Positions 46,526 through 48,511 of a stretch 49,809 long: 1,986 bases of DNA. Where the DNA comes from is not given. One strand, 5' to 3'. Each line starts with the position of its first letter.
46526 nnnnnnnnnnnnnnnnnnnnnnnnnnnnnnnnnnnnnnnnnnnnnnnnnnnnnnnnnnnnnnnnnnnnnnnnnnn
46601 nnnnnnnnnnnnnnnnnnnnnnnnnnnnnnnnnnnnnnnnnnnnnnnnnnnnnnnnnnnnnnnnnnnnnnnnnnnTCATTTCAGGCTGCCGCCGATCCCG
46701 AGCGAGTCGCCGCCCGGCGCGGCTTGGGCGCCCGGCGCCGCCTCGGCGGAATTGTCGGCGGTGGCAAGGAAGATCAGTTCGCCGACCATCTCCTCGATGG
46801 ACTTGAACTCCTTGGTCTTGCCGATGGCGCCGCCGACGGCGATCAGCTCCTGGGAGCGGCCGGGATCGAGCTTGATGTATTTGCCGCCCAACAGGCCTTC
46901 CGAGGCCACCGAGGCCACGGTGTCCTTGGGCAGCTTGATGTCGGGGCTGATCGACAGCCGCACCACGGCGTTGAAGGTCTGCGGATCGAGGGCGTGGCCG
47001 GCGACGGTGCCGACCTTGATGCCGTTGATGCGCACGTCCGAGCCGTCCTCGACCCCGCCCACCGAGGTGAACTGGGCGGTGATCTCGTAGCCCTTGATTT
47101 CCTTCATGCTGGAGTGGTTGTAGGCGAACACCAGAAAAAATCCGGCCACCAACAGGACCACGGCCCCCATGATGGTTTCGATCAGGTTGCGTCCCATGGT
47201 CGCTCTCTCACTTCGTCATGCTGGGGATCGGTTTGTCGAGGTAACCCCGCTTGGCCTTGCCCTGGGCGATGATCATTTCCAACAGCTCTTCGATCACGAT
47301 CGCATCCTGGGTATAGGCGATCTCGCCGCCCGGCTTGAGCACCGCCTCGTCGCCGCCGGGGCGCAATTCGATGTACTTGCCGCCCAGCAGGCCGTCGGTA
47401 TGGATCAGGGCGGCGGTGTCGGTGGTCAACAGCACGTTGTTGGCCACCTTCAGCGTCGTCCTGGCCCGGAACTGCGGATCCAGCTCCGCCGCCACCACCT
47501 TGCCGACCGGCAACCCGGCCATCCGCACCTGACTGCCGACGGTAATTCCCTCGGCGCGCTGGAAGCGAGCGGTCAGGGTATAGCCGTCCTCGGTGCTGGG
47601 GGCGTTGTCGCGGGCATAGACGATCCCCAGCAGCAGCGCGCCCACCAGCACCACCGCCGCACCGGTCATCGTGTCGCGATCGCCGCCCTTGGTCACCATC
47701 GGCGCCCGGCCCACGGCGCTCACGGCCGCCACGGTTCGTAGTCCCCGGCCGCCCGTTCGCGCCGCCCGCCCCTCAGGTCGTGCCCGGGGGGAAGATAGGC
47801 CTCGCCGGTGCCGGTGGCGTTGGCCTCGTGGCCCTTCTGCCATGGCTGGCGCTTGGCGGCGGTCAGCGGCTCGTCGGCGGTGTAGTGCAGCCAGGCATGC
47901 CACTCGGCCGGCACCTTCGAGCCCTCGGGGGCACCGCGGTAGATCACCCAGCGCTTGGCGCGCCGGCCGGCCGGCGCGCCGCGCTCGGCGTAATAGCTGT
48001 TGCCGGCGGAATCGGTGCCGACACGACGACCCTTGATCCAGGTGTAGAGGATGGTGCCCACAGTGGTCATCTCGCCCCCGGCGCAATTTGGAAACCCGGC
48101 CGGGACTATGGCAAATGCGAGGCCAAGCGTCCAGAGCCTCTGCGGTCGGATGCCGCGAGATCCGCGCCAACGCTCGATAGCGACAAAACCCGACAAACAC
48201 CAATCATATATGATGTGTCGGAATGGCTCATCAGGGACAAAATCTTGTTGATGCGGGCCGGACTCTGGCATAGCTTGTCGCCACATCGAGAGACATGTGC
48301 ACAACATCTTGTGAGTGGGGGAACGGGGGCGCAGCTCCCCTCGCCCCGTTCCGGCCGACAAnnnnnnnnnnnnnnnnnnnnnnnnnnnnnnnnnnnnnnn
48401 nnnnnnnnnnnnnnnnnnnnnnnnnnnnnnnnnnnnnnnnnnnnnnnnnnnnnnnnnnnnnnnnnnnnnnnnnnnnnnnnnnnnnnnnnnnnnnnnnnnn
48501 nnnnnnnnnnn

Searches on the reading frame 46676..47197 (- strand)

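Call 42: search_protein_families(library=pfam, proteins=[window:46676-47197:-], max_evalue=0.01)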
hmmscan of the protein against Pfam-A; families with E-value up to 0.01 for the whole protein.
window:46676-47197:- (173 aa): 1 family
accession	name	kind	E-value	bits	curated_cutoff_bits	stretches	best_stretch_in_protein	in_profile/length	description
PF02470.25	MlaD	-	1.3e-22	80.3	25.1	1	35-113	1-81/81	MlaD protein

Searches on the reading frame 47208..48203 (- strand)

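Call 27: search_protein_families(library=pfam, proteins=[window:47208-48203:-], max_evalue=0.001)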
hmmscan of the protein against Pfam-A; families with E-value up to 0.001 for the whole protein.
window:47208-48203:- (331 aa): 1 family
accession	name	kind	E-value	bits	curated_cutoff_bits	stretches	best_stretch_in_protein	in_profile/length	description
PF02470.25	MlaD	-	8.8e-20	71.2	25.1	1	206-283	1-81/81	MlaD protein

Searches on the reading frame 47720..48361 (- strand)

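Call 27: search_protein_families(library=pfam, proteins=[window:47720-48361:-], max_evalue=0.001)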
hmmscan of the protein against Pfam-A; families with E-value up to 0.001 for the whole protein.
window:47720-48361:- (213 aa): 1 family
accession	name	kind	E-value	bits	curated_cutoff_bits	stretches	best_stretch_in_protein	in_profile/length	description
PF05071.21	NDUFA12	-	1.3e-21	77.6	23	1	111-213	1-98/98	NADH ubiquinone oxidoreductase subunit NDUFA12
